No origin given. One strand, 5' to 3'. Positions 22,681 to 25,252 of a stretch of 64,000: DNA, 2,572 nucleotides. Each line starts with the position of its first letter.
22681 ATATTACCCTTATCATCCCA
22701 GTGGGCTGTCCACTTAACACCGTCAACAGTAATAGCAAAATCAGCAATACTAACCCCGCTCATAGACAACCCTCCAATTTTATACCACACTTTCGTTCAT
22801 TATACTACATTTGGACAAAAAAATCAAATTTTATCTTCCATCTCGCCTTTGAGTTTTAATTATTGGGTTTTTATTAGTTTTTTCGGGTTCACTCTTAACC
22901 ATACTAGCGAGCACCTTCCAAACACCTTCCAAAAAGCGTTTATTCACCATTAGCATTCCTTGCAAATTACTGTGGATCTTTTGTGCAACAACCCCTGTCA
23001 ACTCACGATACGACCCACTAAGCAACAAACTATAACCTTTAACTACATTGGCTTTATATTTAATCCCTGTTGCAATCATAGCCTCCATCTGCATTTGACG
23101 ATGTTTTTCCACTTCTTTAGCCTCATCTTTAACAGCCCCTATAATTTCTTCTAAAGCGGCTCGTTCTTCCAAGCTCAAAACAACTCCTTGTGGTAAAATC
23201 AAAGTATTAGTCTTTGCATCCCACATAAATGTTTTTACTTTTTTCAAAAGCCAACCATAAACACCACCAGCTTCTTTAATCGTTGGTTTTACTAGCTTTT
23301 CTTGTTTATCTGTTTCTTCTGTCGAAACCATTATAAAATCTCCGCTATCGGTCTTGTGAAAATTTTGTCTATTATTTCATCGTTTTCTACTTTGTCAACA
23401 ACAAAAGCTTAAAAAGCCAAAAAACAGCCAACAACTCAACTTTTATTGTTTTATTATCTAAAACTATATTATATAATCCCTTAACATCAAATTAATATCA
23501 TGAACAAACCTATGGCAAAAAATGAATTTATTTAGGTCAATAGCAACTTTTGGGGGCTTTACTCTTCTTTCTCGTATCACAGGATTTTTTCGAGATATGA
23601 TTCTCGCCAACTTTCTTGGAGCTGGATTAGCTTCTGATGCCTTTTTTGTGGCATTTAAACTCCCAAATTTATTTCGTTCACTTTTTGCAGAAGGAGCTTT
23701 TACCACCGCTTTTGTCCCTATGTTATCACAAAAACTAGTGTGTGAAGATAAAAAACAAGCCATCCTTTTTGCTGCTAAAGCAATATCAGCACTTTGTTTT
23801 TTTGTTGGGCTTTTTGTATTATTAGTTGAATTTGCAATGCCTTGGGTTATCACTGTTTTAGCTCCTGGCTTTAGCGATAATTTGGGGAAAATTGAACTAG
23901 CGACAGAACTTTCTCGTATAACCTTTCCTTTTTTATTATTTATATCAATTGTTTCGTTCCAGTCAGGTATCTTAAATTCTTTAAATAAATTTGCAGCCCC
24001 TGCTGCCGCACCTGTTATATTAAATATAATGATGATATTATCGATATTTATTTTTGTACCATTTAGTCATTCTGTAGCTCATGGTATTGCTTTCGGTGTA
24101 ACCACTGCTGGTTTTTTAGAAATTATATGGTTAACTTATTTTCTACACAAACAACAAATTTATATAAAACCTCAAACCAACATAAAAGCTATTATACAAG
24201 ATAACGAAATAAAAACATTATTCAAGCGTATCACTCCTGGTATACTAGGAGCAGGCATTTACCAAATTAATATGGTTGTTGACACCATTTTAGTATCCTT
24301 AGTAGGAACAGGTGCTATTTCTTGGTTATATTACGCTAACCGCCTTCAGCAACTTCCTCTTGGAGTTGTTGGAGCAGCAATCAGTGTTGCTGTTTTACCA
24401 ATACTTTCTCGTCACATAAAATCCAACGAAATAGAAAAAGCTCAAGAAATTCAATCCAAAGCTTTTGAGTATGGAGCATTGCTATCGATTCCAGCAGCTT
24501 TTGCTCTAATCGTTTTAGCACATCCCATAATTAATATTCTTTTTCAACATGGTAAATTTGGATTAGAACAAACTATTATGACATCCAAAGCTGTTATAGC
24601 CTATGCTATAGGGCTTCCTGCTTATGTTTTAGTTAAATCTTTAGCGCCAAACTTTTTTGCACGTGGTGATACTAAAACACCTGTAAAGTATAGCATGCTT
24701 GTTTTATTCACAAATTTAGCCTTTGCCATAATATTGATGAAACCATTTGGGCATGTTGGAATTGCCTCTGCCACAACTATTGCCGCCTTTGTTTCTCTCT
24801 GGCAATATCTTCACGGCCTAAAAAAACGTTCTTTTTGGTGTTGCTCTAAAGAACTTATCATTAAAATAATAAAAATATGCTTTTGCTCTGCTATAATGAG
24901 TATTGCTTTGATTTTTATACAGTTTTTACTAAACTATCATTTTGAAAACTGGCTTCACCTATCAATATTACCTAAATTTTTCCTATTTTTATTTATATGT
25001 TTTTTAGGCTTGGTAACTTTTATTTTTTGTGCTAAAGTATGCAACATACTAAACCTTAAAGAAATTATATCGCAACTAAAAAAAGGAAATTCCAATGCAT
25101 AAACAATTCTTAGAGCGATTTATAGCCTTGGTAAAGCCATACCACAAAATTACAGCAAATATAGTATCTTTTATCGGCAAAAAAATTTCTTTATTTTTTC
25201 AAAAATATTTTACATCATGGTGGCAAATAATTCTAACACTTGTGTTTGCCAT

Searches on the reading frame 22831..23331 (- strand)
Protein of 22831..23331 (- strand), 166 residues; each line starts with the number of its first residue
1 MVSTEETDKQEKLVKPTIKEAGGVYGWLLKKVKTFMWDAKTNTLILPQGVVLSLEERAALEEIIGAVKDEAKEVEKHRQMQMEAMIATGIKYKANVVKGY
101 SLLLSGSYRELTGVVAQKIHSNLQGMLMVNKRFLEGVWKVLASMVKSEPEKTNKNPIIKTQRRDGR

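Call 4: search_protein_families(library=pfam, proteins=[window:22831-23331:-], max_evalue=1)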
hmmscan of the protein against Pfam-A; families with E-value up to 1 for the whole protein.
window:22831-23331:- (166 aa): 1 family
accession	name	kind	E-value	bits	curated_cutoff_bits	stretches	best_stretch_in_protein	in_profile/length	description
PF09878.14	DUF2105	-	0.023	14.9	32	1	42-106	56-118/200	Predicted membrane protein (DUF2105)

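Call 5: search_protein_families(library=ncbifam, proteins=[window:22831-23331:-], max_evalue=1)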
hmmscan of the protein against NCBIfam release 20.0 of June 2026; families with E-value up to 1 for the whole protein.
window:22831-23331:- (166 aa): 0 families

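Call 7: find_homologous_proteins(query=window:22831-23331:-)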
Query window:22831-23331:- (166 aa): 42 proteins with E <= 0.001 among 89 candidates.
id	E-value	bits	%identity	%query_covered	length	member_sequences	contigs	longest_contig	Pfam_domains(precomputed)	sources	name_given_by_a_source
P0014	6.1e-99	346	99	100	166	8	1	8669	-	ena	-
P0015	5.6e-67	242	66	100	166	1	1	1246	-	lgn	-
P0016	5.8e-67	242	67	100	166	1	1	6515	-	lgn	-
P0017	1.9e-66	241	68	100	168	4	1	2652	-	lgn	-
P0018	2.4e-66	240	65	100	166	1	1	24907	-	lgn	-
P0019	1.2e-65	238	69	100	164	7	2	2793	-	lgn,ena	-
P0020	7.8e-62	226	82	79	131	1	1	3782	-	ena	-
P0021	9.1e-62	225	64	100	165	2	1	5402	-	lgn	-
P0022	9.5e-62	225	63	100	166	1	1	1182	-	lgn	-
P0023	8.5e-61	222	63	100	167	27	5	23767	-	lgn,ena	-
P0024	7.0e-60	219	64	100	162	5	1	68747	-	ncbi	-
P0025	2.0e-59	218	64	99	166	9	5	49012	-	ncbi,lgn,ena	-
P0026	7.0e-59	216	61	98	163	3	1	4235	-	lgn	-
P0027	1.1e-58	215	63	100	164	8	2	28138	-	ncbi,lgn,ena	-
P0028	1.7e-58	215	63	100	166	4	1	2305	-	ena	-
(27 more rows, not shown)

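Call 19: search_solved_structures(query=A2, max_evalue=10)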
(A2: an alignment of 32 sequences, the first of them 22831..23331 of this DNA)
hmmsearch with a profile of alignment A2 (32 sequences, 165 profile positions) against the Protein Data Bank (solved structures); distinct sequences matched with E-value up to 10: 0.

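Call 20: search_protein_families(library=phrogs, proteins=[window:22831-23331:-], max_evalue=1)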
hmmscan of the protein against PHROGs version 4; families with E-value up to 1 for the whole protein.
window:22831-23331:- (166 aa): 2 families
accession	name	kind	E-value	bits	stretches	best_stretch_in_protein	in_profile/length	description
phrog_30190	-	unknown function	0.022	15.9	1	90-159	45-110/110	-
phrog_24310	-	unknown function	0.2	12.9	1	45-71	41-67/106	-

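Call 26: find_related_loci(query=A2, collection=genome_contigs, flank=6000)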
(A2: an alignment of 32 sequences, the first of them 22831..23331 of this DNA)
Query A2 (166 aa) in genome_contigs; peptide patterns used: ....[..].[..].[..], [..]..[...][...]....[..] (x = any residue, [..] = any of these).
31 stretches matched a pattern; 14 encode a relative of the query (tblastn E <= 1e-3); 14 distinct loci.
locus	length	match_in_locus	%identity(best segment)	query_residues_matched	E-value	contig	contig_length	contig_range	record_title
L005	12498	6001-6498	96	1-166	1e-105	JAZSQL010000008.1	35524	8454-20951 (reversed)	MAG: Alphaproteobacteria bacterium isolate T1900044543_TS20190009.MAGScoT_cleanbin_000006 SGB_90_k141_2749334, whole gen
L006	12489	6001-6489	64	1-164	2e-67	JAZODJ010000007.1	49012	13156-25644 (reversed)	MAG: Alphaproteobacteria bacterium isolate T1900044752_TS20190418.MAGScoT_cleanbin_000002 SGB_2243_k141_3852176, whole g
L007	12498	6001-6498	63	1-166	2e-66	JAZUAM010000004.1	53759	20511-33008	MAG: Alphaproteobacteria bacterium isolate T1900045320_YK20190009.MAGScoT_cleanbin_000005 SGB_6346_k141_1173638, whole g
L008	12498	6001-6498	62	1-166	5e-66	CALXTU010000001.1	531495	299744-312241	MAG: uncultured Alphaproteobacteria bacterium isolate BRZ_PK__bin103 genome assembly, contig: BRZ_PK__NODE_2_length_5314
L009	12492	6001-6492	63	1-166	5e-66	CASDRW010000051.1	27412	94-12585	uncultured proteobacterium isolate SI.B40.metabat-bins.148 genome assembly, contig: SI.B40.metabat-bins.148.fa_k141_1414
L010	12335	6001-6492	64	1-166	8e-66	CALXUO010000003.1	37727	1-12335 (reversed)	MAG: uncultured Alphaproteobacteria bacterium isolate E20__bin257 genome assembly, contig: E20__k127_8073226, whole geno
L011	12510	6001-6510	60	1-166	3e-64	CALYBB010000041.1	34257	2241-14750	MAG: uncultured Alphaproteobacteria bacterium isolate E04__bin174 genome assembly, contig: E04__k127_391124, whole genom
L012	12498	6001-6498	61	1-166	1e-63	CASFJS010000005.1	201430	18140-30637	uncultured proteobacterium isolate B35_L4_330330_idba_bin.27 genome assembly, contig: B35_L4_330330_idba_bin.27.fa_scaff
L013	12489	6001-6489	61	3-166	1e-63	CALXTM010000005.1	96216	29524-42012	MAG: uncultured Alphaproteobacteria bacterium isolate BRZ_DP__bin105 genome assembly, contig: BRZ_DP__NODE_304_length_96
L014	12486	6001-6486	60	4-166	2e-62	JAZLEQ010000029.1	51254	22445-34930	MAG: Alphaproteobacteria bacterium isolate T1900045013_TC20190006.MAGScoT_cleanbin_000005 SGB_4386_k141_586723, whole ge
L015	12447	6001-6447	55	16-166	1e-52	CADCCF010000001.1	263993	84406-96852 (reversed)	MAG: uncultured proteobacterium isolate RUG14511 genome assembly, contig: RUG14511_asm_1, whole genome shotgun sequence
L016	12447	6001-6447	55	16-166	1e-52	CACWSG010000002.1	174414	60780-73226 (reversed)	MAG: uncultured proteobacterium isolate RUG10873 genome assembly, contig: RUG10873_asm_2, whole genome shotgun sequence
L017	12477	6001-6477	52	3-166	8e-53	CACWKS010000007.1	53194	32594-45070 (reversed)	MAG: uncultured proteobacterium isolate RUG10672 genome assembly, contig: RUG10672_asm_7, whole genome shotgun sequence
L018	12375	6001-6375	60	18-142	4e-51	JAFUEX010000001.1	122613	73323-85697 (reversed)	MAG: Alphaproteobacteria bacterium isolate RGIG4432 Roe_deer_Omasum-3__c136, whole genome shotgun sequence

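Call 30: predict_structure(alignment_id=A2)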
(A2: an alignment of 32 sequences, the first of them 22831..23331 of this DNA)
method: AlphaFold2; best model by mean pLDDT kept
length: 166 residues; sequences in the alignment: 32
mean_pLDDT: 56.7   pTM: 0.25
mean pLDDT of the five models: 56.7, 52.2, 51.7, 51.3, 48.8
residues with pLDDT >= 90: 0; 70-90: 35; 50-70: 71; < 50: 60
segments of 3 or more residues with pLDDT < 50: 1-13, 15-27, 36-41, 93-106
pLDDT, mean of each block of 10 residues (from residue 1): 38 41 42 49 52 61 66 75 66 45 49 68 71 78 60 51 52
secondary structure, 60 per line:
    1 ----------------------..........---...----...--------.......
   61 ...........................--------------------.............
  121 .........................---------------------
elements in order: H23-32 E36-38 E43-45 H54-87 H108-145

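Call 36: search_protein_families(library=padloc, proteins=[window:22831-23331:-], max_evalue=1)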
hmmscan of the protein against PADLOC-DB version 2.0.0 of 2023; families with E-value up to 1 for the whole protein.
window:22831-23331:- (166 aa): 0 families

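Call 43: search_protein_families(library=pfam, alignment_id=A2, max_evalue=5)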
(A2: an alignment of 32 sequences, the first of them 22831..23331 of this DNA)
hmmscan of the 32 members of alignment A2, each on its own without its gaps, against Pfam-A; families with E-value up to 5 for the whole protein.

A. member 1, window:22831-23331:- (166 aa): 1 family
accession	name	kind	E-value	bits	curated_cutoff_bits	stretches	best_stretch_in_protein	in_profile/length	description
PF09878.14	DUF2105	-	0.023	14.9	32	1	42-106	56-118/200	Predicted membrane protein (DUF2105)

B. families by the number of members that match (of 32 scanned): 9 families
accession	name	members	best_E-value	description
PF12621.13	PHM7_ext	4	0.13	Extracellular tail, of 10TM putative phosphate transporter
PF01480.22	PWI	2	0.046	PWI domain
PF09878.14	DUF2105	1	0.023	Predicted membrane protein (DUF2105)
PF06371.19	Drf_GBD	1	0.037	Diaphanous GTPase-binding Domain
PF16678.12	UBA_HOIP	1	0.049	HOIP UBA domain pair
PF06657.18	Cep57_MT_bd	1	0.093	Centrosome microtubule-binding domain of Cep57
PF12624.14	VPS13_N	1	0.1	VPS13-like family N-terminal region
PF05085.17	DUF685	1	0.18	Protein of unknown function (DUF685)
PF09679.15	TraQ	1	0.26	Type-F conjugative transfer system pilin chaperone (TraQ)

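Call 58: find_homologous_proteins(query=A2, max_evalue=0.01)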
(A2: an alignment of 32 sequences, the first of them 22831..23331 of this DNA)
Query A2 (32 sequences) (166 aa, profile of the alignment): 72 proteins with E <= 0.01 among 3985 candidates.
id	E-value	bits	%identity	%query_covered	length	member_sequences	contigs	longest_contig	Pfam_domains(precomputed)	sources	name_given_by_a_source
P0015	6.7e-83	294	66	100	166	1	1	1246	-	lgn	-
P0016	9.1e-83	294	67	100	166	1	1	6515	-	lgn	-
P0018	1.1e-82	293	65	100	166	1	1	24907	-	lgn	-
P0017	1.3e-81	290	68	100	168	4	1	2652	-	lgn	-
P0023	5.9e-81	288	63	100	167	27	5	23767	-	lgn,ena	-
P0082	8.0e-80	284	58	100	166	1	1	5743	-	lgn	-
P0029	7.5e-79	281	58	100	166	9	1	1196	-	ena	-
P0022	9.5e-79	281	63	100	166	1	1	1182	-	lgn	-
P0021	2.2e-78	279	64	100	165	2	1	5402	-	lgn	-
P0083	7.2e-78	278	62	100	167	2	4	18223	-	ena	-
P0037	8.1e-78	278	60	100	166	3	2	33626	-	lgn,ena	-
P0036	8.8e-78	278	62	100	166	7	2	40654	-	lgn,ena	-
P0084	9.0e-78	278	61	100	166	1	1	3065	-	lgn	-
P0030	1.4e-77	277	63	100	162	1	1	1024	-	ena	-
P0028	2.0e-77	276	63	100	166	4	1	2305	-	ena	-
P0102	1.3e-64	235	52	90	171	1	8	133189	-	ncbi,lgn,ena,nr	ncbi:MAG: hypothetical protein IJ529_01155 [Alphaproteobacteria bacterium]|nr:hypothetical protein [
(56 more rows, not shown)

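Call 59: find_related_loci(query=A2, collection=viral_contigs, flank=5000)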
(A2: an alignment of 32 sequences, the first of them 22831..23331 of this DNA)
Query A2 (166 aa) in viral_contigs; peptide patterns used: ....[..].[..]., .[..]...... (x = any residue, [..] = any of these).
12 stretches matched a pattern, but none encodes a relative of the query by tblastn (E <= 1e-3).

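Call 65: fold_search(model_id=the predicted structure, library=pdb)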
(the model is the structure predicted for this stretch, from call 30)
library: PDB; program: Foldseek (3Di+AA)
matches with E <= 10: 37; with E <= 0.001: 0
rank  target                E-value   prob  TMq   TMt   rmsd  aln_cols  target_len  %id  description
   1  3jct_w                2.2e+00  0.10  0.16  0.15  19.6        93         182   10  Cryo-em structure of eukaryotic pre-60S ribosomal subunits (released 2016-06-01)
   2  7q36                  3.9e+00  0.08  0.14  0.09   4.4        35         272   17  Crystal structure of KR2 sodium pump rhodopsin pressurized with krypton (released 2022-04-27)
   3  8dv3_A                4.2e+00  0.14  0.19  0.12   3.8        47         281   30  Crystal structure of human CD1b presenting Phosphatidylinositol C34:1 (released 2023-04-12)
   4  5l2j_A                4.8e+00  0.12  0.19  0.12   3.9        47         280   30  Crystal Structure of human CD1b in complex with C36-GMM (released 2016-11-16)
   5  8jh0_B                4.8e+00  0.10  0.14  0.09   2.6        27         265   18  Crystal structure of the light-driven sodium pump IaNaR (released 2023-11-01)
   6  5gjq_Q                4.8e+00  0.08  0.15  0.07  17.0        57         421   21  Structure of the human 26S proteasome bound to USP14-UbAl (released 2016-08-17)
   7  6rfa                  5.2e+00  0.07  0.14  0.10   4.4        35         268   17  Crystal structure of the H30K mutant of the light-driven sodium pump KR2 in the monomeric form, pH 8.0 (released 2019-04-24)
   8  9i6h_E                5.2e+00  0.07  0.14  0.10   4.3        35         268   17  Room temperature structure of KR2 rhodopsin in pentameric form at 95% relative humidity (released 2025-07-16)
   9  6rf6                  5.2e+00  0.06  0.14  0.10   4.4        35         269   17  Crystal structure of the light-driven sodium pump KR2 in the monomeric form, pH 8.0 (released 2019-04-24)
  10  8ww9_J                5.2e+00  0.06  0.14  0.03   7.4        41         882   27  Structure of ADP-Form AsfvPrimPol Dodecamer (released 2025-04-30)
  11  4xtl                  5.5e+00  0.06  0.14  0.10   4.4        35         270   17  Crystal structure of the light-driven sodium pump KR2 in the monomeric blue form, pH 4.3 (released 2015-04-01)
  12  6rf9                  5.5e+00  0.06  0.14  0.10   4.4        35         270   17  Crystal structure of the Y154F mutant of the light-driven sodium pump KR2 in the monomeric form, pH 8.0 (released 2019-04-24)
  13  6rfc                  5.5e+00  0.06  0.14  0.10   4.4        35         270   17  Crystal structure of the potassium-pumping G263F mutant of the light-driven sodium pump KR2 in the monomeric form, pH 4. (released 2019-04-24)
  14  9tbd_A                5.9e+00  0.07  0.14  0.09   3.9        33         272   24  Cryo-EM structure of the light-driven sodium pump ErNaR in the pentameric form (released 2025-12-17)
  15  6rf5                  6.8e+00  0.05  0.14  0.10   4.4        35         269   17  Crystal structure of the light-driven sodium pump KR2 in the monomeric form, pH 6.0 (released 2019-04-24)
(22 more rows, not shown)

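Call 72: search_dna_similar(query=window:22831-23331:-, collection=plasmids, mode=protein, max_evalue=0.001, max_rows=5)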
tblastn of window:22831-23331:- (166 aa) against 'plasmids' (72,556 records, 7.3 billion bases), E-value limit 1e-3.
No match.

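Call 74: search_dna_similar(query=window:22831-23331:-, collection=phages, mode=protein, max_evalue=0.001, max_rows=5)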
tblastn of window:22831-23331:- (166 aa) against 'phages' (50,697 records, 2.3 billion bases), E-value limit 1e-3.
No match.

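Call 79: list_cluster_members(proteins=[P0001, window:22831-23331:-, P0102, P0007])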
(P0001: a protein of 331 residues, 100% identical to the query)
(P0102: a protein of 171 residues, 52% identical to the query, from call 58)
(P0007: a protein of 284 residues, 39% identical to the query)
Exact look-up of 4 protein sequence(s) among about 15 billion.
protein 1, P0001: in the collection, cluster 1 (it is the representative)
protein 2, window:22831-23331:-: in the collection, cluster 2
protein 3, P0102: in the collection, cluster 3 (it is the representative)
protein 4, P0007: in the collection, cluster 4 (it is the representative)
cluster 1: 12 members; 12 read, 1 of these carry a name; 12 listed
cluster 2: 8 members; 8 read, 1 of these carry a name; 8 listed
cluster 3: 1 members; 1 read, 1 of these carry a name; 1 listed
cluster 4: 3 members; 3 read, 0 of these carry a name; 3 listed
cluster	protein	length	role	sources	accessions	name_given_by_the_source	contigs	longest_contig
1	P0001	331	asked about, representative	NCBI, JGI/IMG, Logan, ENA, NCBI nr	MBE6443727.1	MAG: hypothetical protein E7020_03555 [Alphaproteobacteria bacterium] | hypothetical protein [Alphaproteobacteria bacterium]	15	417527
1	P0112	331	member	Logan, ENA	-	-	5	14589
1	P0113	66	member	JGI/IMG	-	-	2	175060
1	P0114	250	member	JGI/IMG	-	-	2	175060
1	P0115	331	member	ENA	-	-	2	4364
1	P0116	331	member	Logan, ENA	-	-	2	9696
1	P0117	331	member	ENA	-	-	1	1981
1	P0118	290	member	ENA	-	-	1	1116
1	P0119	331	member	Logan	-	-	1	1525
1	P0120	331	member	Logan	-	-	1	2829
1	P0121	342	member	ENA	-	-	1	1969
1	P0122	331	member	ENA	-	-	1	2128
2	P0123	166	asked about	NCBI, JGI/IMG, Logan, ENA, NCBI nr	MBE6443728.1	MAG: hypothetical protein E7020_03560 [Alphaproteobacteria bacterium] | hypothetical protein [Alphaproteobacteria bacterium]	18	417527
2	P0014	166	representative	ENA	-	-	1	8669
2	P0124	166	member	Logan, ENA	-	-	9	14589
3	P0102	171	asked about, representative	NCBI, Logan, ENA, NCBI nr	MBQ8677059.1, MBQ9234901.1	MAG: hypothetical protein IJ529_01155 [Alphaproteobacteria bacterium] | hypothetical protein [Alphaproteobacteria bacterium]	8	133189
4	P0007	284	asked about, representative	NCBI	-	-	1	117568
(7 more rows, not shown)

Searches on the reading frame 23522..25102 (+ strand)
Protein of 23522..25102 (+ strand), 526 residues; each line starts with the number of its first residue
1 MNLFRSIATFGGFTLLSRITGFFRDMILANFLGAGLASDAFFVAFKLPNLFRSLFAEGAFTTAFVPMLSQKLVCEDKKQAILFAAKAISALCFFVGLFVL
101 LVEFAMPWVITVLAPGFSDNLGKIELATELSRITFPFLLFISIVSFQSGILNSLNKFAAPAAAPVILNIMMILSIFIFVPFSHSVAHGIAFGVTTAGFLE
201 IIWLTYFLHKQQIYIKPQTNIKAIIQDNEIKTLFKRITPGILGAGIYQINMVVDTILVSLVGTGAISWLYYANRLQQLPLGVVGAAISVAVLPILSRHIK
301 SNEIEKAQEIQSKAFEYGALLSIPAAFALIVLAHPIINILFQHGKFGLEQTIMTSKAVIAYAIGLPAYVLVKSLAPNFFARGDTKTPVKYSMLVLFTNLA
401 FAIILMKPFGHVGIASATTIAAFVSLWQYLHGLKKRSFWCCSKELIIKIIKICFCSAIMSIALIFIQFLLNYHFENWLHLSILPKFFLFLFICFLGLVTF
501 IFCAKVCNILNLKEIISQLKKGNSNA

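Call 81: find_related_loci(query=window:23522-25102:+, collection=metagenome_contigs, flank=4000)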
Query window:23522-25102:+ (526 aa) in metagenome_contigs; peptide patterns used: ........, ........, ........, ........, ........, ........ (x = any residue, [..] = any of these).
177 stretches matched a pattern; 76 encode a relative of the query (tblastn E <= 1e-3); 76 distinct loci.
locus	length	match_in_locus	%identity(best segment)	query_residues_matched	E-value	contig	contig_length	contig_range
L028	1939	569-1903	84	1-445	0e+0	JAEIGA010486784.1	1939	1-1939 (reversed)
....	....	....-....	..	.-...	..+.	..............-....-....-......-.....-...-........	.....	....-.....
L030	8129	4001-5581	69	1-526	0e+0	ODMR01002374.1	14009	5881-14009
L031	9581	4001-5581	69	1-526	0e+0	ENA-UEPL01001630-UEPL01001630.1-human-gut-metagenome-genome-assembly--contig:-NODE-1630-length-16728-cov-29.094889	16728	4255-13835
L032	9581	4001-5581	69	1-526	0e+0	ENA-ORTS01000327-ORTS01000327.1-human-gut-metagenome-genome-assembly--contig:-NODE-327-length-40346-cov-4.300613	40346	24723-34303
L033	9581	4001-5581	69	1-526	0e+0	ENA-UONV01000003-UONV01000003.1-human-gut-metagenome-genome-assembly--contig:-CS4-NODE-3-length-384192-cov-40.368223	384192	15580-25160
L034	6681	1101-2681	68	1-526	0e+0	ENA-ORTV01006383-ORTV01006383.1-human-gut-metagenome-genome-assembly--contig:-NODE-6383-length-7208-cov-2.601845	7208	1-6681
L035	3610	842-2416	66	1-525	0e+0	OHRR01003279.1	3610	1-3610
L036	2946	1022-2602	66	1-526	0e+0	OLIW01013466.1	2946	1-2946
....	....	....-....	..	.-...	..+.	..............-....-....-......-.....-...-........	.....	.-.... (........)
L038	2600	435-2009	65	1-525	0e+0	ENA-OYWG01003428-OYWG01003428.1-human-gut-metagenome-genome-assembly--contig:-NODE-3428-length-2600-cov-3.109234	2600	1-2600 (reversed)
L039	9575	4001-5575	64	1-525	0e+0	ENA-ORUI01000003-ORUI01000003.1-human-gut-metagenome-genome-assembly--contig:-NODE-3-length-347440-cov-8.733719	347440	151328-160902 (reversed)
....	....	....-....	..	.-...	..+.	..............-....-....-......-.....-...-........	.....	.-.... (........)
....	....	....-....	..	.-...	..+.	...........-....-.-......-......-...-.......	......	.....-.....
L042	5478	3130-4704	65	1-525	0e+0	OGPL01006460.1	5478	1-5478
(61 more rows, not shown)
